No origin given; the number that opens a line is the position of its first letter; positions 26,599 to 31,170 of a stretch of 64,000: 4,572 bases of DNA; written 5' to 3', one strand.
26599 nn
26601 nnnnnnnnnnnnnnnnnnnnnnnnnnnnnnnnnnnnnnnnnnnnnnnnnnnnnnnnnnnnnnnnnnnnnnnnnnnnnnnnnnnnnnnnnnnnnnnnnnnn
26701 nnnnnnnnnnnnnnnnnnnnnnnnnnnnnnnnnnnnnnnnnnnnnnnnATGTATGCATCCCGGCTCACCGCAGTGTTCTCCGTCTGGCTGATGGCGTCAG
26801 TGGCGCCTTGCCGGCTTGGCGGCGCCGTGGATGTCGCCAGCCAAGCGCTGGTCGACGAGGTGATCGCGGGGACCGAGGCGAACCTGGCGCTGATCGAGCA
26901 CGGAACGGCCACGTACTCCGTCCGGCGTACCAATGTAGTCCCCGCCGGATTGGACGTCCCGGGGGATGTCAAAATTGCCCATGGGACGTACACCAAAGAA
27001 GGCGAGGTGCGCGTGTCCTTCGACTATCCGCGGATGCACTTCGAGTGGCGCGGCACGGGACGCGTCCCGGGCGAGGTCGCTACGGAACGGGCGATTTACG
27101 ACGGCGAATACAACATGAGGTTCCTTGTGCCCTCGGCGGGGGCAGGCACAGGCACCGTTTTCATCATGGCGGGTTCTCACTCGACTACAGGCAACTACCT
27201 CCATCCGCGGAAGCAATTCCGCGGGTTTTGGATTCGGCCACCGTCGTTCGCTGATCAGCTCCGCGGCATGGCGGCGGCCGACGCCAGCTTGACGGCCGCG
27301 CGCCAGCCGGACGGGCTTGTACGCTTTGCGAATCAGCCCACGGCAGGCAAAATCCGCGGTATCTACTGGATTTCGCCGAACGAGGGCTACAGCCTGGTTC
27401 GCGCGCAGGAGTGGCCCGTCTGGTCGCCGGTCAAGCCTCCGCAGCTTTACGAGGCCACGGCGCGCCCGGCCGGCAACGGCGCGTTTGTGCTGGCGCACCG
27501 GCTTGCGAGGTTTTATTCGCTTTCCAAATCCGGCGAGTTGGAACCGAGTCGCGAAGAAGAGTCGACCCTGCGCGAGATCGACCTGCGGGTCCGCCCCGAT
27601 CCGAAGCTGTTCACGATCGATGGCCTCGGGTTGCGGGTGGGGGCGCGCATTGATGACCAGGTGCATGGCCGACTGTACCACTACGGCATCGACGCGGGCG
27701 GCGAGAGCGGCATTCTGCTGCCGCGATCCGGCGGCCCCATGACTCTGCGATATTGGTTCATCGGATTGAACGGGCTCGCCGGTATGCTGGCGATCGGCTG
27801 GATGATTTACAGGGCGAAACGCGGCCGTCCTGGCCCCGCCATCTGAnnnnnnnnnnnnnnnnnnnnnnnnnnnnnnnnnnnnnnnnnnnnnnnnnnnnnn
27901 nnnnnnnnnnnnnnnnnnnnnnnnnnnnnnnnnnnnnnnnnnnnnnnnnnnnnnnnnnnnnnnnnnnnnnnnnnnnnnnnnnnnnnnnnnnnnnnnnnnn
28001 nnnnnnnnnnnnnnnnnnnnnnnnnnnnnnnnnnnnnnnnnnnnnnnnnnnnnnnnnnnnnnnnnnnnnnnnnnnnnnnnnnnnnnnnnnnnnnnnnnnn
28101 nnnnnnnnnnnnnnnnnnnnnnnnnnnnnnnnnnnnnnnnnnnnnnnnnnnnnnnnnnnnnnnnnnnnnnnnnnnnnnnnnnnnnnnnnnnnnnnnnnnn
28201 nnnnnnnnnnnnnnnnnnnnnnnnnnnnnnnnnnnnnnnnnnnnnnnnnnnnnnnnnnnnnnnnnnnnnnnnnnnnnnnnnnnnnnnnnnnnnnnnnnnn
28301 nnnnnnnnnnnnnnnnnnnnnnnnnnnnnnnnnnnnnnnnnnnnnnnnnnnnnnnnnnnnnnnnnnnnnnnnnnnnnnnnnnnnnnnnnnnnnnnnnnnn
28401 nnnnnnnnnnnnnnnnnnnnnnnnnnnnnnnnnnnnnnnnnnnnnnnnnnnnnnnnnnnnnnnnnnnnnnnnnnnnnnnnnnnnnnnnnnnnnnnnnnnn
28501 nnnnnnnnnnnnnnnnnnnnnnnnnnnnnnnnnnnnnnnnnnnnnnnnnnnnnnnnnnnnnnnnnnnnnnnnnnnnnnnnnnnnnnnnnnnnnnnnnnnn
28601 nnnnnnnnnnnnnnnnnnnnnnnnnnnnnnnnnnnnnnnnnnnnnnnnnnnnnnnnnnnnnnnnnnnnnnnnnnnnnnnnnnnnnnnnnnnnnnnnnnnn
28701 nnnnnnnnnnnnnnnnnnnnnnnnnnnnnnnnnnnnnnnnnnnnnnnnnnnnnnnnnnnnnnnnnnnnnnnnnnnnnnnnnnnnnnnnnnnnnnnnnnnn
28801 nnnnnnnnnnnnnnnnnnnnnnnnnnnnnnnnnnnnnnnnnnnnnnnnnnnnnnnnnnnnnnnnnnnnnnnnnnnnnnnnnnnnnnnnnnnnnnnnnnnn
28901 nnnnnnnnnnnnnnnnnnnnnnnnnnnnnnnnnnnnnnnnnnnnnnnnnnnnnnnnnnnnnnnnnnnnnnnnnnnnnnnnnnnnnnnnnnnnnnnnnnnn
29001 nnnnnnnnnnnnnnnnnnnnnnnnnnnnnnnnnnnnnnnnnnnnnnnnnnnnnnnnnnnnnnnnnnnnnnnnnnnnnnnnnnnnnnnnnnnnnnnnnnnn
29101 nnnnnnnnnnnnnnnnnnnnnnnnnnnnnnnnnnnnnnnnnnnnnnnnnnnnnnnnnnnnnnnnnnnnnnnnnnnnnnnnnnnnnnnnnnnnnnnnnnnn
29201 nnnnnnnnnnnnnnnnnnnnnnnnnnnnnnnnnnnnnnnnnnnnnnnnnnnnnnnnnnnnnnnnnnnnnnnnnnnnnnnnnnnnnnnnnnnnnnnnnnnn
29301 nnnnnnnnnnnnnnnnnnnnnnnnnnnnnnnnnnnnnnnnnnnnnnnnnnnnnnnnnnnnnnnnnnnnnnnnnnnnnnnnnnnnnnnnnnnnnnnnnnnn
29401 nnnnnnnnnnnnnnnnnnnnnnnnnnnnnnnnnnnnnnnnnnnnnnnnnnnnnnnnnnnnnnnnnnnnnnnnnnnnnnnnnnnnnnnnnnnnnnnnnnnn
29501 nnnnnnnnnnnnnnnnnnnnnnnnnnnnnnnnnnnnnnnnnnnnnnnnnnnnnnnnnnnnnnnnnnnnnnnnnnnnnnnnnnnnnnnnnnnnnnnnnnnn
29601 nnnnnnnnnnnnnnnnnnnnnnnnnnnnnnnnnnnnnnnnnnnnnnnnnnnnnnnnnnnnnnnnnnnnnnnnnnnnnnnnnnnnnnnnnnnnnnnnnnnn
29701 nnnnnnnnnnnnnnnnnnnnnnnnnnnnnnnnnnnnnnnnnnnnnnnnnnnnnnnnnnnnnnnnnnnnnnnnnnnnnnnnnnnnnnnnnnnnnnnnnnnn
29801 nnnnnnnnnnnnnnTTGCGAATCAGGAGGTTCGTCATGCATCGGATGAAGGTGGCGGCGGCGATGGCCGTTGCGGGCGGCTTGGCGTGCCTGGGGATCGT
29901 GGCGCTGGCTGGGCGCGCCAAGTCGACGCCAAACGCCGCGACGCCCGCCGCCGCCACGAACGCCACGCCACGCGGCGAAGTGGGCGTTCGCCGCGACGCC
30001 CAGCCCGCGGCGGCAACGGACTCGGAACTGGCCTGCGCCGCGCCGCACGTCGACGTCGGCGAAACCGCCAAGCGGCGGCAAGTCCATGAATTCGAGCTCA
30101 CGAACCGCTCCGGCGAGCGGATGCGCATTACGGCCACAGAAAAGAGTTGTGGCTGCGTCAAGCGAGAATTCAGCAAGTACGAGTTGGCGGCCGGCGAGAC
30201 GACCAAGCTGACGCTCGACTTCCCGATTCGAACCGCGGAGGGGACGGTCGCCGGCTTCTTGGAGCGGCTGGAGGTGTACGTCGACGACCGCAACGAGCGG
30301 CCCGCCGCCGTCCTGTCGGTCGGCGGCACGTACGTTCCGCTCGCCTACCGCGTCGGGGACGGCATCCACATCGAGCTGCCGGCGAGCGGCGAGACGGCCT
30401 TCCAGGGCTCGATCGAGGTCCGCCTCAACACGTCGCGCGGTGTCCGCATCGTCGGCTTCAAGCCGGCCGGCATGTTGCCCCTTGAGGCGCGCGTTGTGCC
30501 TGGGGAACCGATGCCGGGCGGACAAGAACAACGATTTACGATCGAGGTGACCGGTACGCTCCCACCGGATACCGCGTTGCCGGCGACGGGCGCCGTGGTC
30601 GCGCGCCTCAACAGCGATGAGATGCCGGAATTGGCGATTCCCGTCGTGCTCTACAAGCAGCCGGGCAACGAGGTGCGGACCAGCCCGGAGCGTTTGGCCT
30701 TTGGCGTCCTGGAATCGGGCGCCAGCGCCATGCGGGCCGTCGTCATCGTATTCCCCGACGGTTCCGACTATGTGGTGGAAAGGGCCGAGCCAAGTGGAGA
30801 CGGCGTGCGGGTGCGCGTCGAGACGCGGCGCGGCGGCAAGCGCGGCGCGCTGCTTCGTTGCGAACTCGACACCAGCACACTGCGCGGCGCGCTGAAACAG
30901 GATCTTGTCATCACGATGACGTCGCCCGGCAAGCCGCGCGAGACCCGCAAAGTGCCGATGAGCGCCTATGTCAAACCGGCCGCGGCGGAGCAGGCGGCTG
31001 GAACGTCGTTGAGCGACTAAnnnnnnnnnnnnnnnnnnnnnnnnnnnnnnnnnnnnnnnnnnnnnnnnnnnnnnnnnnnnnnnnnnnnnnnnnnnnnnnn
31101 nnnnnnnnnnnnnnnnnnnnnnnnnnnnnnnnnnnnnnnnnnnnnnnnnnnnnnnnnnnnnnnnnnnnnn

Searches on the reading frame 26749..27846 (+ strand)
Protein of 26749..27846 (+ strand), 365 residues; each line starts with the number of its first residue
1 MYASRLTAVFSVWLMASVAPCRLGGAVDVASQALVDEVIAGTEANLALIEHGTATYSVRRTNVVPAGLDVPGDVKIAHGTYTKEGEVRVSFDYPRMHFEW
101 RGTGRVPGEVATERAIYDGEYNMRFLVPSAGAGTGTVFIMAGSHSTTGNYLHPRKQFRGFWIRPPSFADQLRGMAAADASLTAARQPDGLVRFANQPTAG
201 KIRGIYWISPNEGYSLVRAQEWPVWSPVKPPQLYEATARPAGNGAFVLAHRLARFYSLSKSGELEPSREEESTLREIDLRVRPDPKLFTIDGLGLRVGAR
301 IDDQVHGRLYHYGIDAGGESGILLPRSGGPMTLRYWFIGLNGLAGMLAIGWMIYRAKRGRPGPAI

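Call 6: search_protein_families(library=pfam, proteins=[window:26749-27846:+], max_evalue=1)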
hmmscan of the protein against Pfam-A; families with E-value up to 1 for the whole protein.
window:26749-27846:+ (365 aa): 0 families

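Call 7: search_protein_families(library=ncbifam, proteins=[window:26749-27846:+], max_evalue=1)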
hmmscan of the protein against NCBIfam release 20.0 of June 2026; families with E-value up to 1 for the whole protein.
window:26749-27846:+ (365 aa): 0 families

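Call 13: find_homologous_proteins(query=window:26749-27846:+, max_evalue=0.001)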
Query window:26749-27846:+ (365 aa): 3 proteins with E <= 0.001 among 8000 candidates.
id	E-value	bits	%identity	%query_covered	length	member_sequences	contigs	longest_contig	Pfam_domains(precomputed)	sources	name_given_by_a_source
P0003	5.5e-246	834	100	100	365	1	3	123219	-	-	-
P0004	5.1e-78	281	47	91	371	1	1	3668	-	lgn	-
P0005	2.0e-39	154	39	75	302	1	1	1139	-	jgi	jgi:hypothetical protein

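Call 15: find_encoding_contigs(protein=P0004, flank=10000)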
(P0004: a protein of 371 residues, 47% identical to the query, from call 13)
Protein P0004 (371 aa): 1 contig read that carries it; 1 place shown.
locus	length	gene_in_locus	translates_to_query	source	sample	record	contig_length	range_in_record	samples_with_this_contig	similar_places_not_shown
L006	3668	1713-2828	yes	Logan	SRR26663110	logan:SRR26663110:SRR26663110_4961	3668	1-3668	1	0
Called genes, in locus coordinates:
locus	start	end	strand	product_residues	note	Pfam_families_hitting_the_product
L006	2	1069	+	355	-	?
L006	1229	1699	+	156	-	-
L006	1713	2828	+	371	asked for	-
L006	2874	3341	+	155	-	-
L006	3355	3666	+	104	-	?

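Call 16: find_encoding_contigs(protein=P0005, flank=10000)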
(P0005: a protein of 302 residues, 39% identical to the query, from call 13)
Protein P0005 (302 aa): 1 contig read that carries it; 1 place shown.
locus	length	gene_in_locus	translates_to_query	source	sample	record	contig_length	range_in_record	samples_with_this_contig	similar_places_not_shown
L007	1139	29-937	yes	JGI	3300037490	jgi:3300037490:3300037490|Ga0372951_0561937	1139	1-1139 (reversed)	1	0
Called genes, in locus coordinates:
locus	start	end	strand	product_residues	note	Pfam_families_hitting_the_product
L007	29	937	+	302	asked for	-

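Call 19: find_related_loci(query=A1, collection=genome_contigs, flank=10000)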
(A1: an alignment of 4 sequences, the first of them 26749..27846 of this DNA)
Query A1 (365 aa) in genome_contigs; peptide patterns used: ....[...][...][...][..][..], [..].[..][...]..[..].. (x = any residue, [..] = any of these).
40 stretches matched a pattern; 1 encode a relative of the query (tblastn E <= 1e-3); 1 distinct loci.
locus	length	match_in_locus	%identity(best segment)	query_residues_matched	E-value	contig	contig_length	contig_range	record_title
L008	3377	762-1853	41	9-360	2e-72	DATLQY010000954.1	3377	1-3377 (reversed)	MAG TPA_asm: Pirellulales bacterium isolate SMAG_U13890 k141_297120, whole genome shotgun sequence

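Call 26: search_protein_representatives(alignment_id=A1)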
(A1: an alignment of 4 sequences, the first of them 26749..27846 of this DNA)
Query: 4 sequences, 369 profile positions. Proteins with E-value up to 0.001 (for the whole library): 114; up to 1e-10: 63; up to 1e-30: 37. The best 114 are listed.
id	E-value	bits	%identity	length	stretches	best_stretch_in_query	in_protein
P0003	3.7e-175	598.4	-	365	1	1-369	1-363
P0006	3.6e-166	568.8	-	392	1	5-369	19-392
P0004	5.0e-159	545.3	-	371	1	3-367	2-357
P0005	3.5e-134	463.5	-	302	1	39-341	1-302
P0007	3.1e-100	351.8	-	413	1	9-367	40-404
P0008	1.2e-91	323.6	-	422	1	8-369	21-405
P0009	4.4e-89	315.1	-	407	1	12-365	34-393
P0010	3.0e-82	292.6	-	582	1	15-326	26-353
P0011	4.7e-75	269.0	-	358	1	10-335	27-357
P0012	1.9e-74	267.0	-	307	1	83-364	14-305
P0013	1.7e-72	260.6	-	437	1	4-367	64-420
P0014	2.6e-72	260.0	-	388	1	10-361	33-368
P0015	8.6e-68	245.1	-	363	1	13-360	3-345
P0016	1.5e-66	240.9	-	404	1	9-318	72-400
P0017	1.8e-66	240.7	-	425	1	9-367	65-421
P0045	1.5e-25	106.1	-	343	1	14-365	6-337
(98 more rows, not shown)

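Call 34: find_homologous_proteins(query=A2, max_evalue=0.00001)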
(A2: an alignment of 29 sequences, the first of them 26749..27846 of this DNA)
Query A2 (29 sequences) (365 aa, profile of the alignment): 3 proteins with E <= 0.00001 among 8000 candidates.
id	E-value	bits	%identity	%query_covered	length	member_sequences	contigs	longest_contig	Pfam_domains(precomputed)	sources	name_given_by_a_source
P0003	4.7e-102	359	100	100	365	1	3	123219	-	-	-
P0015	1.1e-97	345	34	90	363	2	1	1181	-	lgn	-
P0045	2.4e-85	304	24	86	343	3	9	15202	-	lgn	-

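Call 38: find_related_loci(query=A1, collection=metagenome_contigs, flank=8000)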
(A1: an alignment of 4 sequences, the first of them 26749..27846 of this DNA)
Query A1 (365 aa) in metagenome_contigs; peptide patterns used: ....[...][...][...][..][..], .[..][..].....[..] (x = any residue, [..] = any of these).
266 stretches matched a pattern; 6 encode a relative of the query (tblastn E <= 1e-3); 6 distinct loci.
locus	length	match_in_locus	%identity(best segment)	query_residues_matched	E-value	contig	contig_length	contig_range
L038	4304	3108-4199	41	9-360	4e-71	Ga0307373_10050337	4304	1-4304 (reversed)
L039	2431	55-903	42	82-360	1e-58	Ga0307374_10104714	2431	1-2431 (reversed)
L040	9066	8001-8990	35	1-325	5e-40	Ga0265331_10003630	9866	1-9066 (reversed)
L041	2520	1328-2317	35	1-325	9e-40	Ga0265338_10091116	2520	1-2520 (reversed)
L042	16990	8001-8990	35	1-325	1e-39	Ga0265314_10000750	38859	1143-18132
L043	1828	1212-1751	30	3-161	6e-12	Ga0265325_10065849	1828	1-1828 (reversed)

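Call 39: find_encoding_contigs(protein=P0045, flank=8000, max_places=4)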
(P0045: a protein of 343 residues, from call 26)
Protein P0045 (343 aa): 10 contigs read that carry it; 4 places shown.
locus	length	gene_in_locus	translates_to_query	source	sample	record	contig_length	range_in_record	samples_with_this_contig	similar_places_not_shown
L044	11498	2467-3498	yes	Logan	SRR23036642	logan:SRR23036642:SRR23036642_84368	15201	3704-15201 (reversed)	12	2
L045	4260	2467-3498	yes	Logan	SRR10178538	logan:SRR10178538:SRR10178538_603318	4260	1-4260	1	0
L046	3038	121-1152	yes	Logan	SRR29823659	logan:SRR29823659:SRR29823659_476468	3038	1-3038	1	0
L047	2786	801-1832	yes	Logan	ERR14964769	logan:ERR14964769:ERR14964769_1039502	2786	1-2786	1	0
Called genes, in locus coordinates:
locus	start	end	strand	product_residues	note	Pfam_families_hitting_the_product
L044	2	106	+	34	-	?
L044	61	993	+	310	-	PF07291:MauE (weak)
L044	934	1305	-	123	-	-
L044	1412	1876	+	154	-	-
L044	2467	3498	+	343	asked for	-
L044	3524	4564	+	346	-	PF07610:DUF1573 (weak), PF22544:HYDIN_VesB_CFA65-like_Ig (weak)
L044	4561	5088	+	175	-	PF03412:Peptidase_C39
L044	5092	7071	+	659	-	PF13231:PMT_2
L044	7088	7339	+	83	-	-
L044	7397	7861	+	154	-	-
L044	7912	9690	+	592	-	-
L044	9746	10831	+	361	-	PF07963:N_methyl, PF07596:SBP_bac_10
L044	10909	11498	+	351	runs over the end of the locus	PF03706:LPG_synthase_TM (weak)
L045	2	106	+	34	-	?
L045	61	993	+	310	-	PF07291:MauE (weak)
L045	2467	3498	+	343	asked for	-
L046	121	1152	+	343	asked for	-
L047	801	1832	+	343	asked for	-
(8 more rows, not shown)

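Call 53: predict_structure(alignment_id=A2)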
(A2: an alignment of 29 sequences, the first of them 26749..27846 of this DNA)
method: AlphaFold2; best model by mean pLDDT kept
length: 365 residues; sequences in the alignment: 29
mean_pLDDT: 85.3   pTM: 0.76
mean pLDDT of the five models: 85.3, 84.4, 83.0, 83.0, 82.8
residues with pLDDT >= 90: 213; 70-90: 81; 50-70: 68; < 50: 3
segments of 3 or more residues with pLDDT < 50: none
pLDDT, mean of each block of 10 residues (from residue 1): 59 63 66 96 97 97 80 62 95 95 86 92 86 85 67 82 70 84 97 88 94 97 83 96 97 93 92 98 97 94 94 74 56 80 96 91 72
secondary structure, 60 per line:
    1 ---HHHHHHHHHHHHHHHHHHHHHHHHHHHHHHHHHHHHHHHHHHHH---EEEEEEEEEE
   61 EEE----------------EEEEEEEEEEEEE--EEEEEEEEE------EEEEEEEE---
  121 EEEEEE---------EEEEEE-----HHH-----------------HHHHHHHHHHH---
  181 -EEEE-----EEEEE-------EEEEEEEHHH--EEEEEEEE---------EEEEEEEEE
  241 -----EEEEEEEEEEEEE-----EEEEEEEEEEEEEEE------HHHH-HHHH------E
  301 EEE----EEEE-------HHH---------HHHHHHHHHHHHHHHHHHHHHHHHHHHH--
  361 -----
elements in order: H4-47 E51-63 E80-92 E95-103 E110-117 E121-126 E136-141 H167-177 E182-185 E191-195 E203-209 E215-222 E232-240 E246-258 E264-278 H285-288 H290-293 E300-303 E308-311 H331-358

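Call 55: fold_search(model_id=the predicted structure, library=pdb)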
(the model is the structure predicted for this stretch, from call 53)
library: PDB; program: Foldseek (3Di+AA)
matches with E <= 10: 1071; with E <= 0.001: 26
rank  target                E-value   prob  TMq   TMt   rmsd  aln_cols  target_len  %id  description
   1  4ki3_D                6.2e-07  1.00  0.31  0.55   8.3       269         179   14  1.70 Angstrom resolution crystal structure of outer-membrane lipoprotein carrier protein (lolA) from Yersinia pestis C (released 2013-05-15)
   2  4ki3_I                6.9e-07  1.00  0.31  0.54   8.1       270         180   15  1.70 Angstrom resolution crystal structure of outer-membrane lipoprotein carrier protein (lolA) from Yersinia pestis C (released 2013-05-15)
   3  4ki3_G                8.6e-07  1.00  0.31  0.54   8.2       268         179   13  1.70 Angstrom resolution crystal structure of outer-membrane lipoprotein carrier protein (lolA) from Yersinia pestis C (released 2013-05-15)
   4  4z48_A                9.0e-07  1.00  0.40  0.56   6.5       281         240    9  Crystal structure of a DUF1329 family protein (DESPIG_00262) from Desulfovibrio piger ATCC 29098 at 1.75 A resolution (released 2015-04-22)
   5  4ki3_A                1.1e-06  1.00  0.32  0.56   7.8       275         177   14  1.70 Angstrom resolution crystal structure of outer-membrane lipoprotein carrier protein (lolA) from Yersinia pestis C (released 2013-05-15)
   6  4ki3_E                1.1e-06  1.00  0.26  0.45   8.0       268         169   13  1.70 Angstrom resolution crystal structure of outer-membrane lipoprotein carrier protein (lolA) from Yersinia pestis C (released 2013-05-15)
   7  4ki3_L                1.9e-06  1.00  0.31  0.55   6.6       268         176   14  1.70 Angstrom resolution crystal structure of outer-membrane lipoprotein carrier protein (lolA) from Yersinia pestis C (released 2013-05-15)
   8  4ki3_B                2.8e-06  1.00  0.29  0.52   6.6       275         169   13  1.70 Angstrom resolution crystal structure of outer-membrane lipoprotein carrier protein (lolA) from Yersinia pestis C (released 2013-05-15)
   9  2w7q_B                8.2e-06  1.00  0.34  0.59   7.7       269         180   11  Structure of Pseudomonas aeruginosa LolA (released 2009-12-29)
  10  6f3z_B                2.5e-05  1.00  0.35  0.60   6.9       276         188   10  Complex of E. coli LolA and periplasmic domain of LolC (released 2018-07-25)
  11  3mh8_A                5.1e-05  1.00  0.24  0.36  11.4       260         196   13  Crystal structure of LprG from Mycobacterium tuberculosis (released 2010-09-01)
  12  3mha_B                8.7e-05  1.00  0.25  0.40  10.0       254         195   12  Crystal structure of LprG from Mycobacterium tuberculosis bound to PIM (released 2010-09-01)
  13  3mha_A                8.7e-05  1.00  0.25  0.38  11.3       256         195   13  Crystal structure of LprG from Mycobacterium tuberculosis bound to PIM (released 2010-09-01)
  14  3mh9_A                1.0e-04  1.00  0.25  0.38  11.4       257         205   15  Crystal structure of LprG mutant V91W from Mycobacterium tuberculosis (released 2010-09-01)
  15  8i34_A                1.1e-04  1.00  0.30  0.55  10.9       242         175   13  The crystal structure of EPD-BCP1 from a marine sponge (released 2023-08-16)
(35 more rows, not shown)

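Call 98: search_protein_families(library=pfam, proteins=[L044:61-993:+], max_evalue=0.01)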
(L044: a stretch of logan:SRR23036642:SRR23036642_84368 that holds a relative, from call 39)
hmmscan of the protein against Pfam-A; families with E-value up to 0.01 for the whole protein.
L044:61-993:+ (310 aa): 1 family
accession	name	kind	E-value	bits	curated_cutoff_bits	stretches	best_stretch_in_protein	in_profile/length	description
PF07291.16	MauE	-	3e-07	31.2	27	1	23-133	7-123/128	Methylamine utilisation protein MauE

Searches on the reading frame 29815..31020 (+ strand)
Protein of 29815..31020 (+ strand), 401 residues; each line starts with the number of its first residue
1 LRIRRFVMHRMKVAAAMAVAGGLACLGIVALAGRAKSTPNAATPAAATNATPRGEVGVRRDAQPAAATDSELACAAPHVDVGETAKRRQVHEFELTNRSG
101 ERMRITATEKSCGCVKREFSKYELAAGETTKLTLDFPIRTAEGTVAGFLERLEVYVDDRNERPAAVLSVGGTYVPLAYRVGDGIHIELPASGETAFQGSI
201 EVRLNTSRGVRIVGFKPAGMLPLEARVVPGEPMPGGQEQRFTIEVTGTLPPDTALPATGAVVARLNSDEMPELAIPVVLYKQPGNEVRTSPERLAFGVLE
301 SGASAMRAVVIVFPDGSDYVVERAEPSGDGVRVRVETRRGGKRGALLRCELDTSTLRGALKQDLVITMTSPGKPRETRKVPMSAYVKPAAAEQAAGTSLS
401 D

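Call 6: search_protein_families(library=pfam, proteins=[window:29815-31020:+], max_evalue=1)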
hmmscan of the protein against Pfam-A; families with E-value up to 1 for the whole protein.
window:29815-31020:+ (401 aa): 3 families
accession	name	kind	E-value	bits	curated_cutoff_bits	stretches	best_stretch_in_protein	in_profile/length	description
PF07610.17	DUF1573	-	1.9e-12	47.5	26.1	1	78-161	7-88/98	Protein of unknown function (DUF1573)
PF22544.2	HYDIN_VesB_CFA65-like_Ig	-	0.0006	20.4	25.5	1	78-158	9-88/100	HYDIN/CFA65/VesB-like, Ig-like domain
PF03990.20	DUF348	-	0.14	12.4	24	1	138-158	12-32/41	G5-linked-Ubiquitin-like domain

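Call 7: search_protein_families(library=ncbifam, proteins=[window:29815-31020:+], max_evalue=1)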
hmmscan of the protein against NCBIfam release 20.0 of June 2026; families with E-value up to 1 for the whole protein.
window:29815-31020:+ (401 aa): 3 families
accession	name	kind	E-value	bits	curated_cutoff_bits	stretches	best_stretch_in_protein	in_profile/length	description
NF041425.1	OS_HP2_seleno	subfamily_domain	9.3e-06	25.9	100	1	90-168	18-92/98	OS_HP2 family (seleno)protein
NF043060.1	MAP_0585_fam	equivalog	0.22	11.5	170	1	12-71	2-62/319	MAP_0585 family protein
NF041781.1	mnquin_red_QrcA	equivalog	0.26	10.9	180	1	68-110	114-156/174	menaquinone reductase multiheme cytochrome c subunit QrcA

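Call 93: search_solved_structures(query=window:29815-31020:+, max_evalue=1)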
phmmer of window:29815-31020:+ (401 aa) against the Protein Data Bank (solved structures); distinct sequences matched with E-value up to 1: 5.
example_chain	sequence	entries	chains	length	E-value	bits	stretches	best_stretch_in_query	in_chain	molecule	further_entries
4zxv_A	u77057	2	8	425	0.044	16.2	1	44-104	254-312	DnmZ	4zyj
3jso_A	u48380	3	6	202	0.51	12.7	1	195-238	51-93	LexA repressor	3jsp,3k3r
8trg_I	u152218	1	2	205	0.53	12.7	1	195-238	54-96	LexA repressor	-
1jhh_A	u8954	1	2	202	0.55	12.6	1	195-238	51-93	LEXA REPRESSOR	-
7b5g_A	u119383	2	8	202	0.58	12.5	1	195-238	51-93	LexA repressor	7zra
